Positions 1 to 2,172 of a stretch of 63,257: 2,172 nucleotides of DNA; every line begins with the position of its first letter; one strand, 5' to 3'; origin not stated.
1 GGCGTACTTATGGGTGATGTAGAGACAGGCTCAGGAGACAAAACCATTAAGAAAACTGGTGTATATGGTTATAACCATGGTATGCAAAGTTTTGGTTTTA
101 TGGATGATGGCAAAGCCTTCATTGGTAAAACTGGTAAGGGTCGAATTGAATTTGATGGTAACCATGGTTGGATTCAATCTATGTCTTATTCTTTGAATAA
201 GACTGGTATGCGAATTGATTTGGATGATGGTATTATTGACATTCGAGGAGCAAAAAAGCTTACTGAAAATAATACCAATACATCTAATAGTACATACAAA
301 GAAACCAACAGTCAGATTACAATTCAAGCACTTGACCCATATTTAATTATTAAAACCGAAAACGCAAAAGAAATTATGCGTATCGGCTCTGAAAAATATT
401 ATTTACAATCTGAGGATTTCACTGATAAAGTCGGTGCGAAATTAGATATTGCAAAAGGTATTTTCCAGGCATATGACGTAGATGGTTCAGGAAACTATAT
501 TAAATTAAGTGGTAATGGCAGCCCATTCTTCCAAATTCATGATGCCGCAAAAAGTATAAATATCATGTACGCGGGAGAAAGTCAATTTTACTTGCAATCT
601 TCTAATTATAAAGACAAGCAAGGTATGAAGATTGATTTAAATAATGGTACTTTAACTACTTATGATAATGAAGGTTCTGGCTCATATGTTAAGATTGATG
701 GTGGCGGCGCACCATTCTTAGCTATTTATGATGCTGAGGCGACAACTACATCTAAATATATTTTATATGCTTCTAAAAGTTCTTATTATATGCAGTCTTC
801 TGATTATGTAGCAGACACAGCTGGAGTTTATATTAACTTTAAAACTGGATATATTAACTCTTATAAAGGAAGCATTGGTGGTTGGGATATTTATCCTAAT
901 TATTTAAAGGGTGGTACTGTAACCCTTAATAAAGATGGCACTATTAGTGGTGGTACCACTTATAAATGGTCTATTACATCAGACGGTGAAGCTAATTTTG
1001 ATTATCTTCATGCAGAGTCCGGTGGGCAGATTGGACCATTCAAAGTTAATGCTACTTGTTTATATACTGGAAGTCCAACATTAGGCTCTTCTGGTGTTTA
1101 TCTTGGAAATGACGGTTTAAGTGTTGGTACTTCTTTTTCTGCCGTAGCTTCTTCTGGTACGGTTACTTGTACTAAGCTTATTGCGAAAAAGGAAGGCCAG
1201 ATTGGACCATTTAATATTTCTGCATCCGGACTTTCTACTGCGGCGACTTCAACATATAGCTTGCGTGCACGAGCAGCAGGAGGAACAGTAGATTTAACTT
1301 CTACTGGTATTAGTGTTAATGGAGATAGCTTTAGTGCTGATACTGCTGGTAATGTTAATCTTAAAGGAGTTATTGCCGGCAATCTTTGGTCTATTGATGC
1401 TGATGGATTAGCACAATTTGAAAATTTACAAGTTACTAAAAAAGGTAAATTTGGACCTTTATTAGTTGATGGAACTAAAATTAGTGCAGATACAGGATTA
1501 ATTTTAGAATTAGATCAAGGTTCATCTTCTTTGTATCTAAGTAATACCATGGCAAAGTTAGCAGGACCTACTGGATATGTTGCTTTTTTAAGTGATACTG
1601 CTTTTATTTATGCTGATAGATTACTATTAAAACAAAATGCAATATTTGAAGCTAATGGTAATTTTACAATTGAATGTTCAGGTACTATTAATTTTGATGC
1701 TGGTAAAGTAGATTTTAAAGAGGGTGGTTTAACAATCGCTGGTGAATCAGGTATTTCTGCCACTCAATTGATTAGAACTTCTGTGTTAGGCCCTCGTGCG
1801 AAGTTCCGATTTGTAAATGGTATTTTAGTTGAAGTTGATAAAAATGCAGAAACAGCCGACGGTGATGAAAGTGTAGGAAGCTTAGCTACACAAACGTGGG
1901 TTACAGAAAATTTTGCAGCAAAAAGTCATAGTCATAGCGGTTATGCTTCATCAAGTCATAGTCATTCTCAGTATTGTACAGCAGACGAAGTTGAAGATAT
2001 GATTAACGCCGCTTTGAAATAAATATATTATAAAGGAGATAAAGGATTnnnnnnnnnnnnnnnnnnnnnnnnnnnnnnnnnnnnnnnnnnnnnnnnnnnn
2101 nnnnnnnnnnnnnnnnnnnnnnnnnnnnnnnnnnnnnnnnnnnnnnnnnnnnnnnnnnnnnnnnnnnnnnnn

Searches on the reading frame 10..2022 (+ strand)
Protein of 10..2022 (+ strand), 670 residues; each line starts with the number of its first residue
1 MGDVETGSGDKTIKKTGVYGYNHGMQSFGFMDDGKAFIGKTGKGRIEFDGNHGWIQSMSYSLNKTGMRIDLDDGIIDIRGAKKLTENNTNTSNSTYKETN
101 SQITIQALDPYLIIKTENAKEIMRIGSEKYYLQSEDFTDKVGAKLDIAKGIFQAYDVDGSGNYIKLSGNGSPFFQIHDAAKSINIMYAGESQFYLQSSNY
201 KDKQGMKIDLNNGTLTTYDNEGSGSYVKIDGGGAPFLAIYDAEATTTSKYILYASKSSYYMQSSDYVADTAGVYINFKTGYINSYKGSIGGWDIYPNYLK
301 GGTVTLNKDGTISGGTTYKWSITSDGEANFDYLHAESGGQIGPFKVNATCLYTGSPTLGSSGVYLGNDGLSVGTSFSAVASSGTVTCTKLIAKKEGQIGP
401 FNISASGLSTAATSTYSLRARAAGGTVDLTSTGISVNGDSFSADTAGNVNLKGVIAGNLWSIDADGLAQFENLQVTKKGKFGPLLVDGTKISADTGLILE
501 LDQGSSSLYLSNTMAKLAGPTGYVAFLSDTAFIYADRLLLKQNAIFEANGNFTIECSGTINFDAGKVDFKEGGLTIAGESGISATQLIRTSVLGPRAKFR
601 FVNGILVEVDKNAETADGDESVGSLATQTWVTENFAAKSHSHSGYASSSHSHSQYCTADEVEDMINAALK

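Call 15: search_protein_families(library=phrogs, proteins=[window:10-2022:+], max_evalue=0.001)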
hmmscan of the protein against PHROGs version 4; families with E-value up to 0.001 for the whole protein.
window:10-2022:+ (670 aa): 0 families

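Call 23: search_protein_families(library=pfam, proteins=[window:10-2022:+], max_evalue=0.01)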
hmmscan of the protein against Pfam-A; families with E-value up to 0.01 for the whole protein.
window:10-2022:+ (670 aa): 1 family
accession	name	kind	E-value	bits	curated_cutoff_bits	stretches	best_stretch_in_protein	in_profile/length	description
PF16369.11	GH43_C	-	0.0074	17.2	23.4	0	294-326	30-57/100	C-terminal lipocalin-like domain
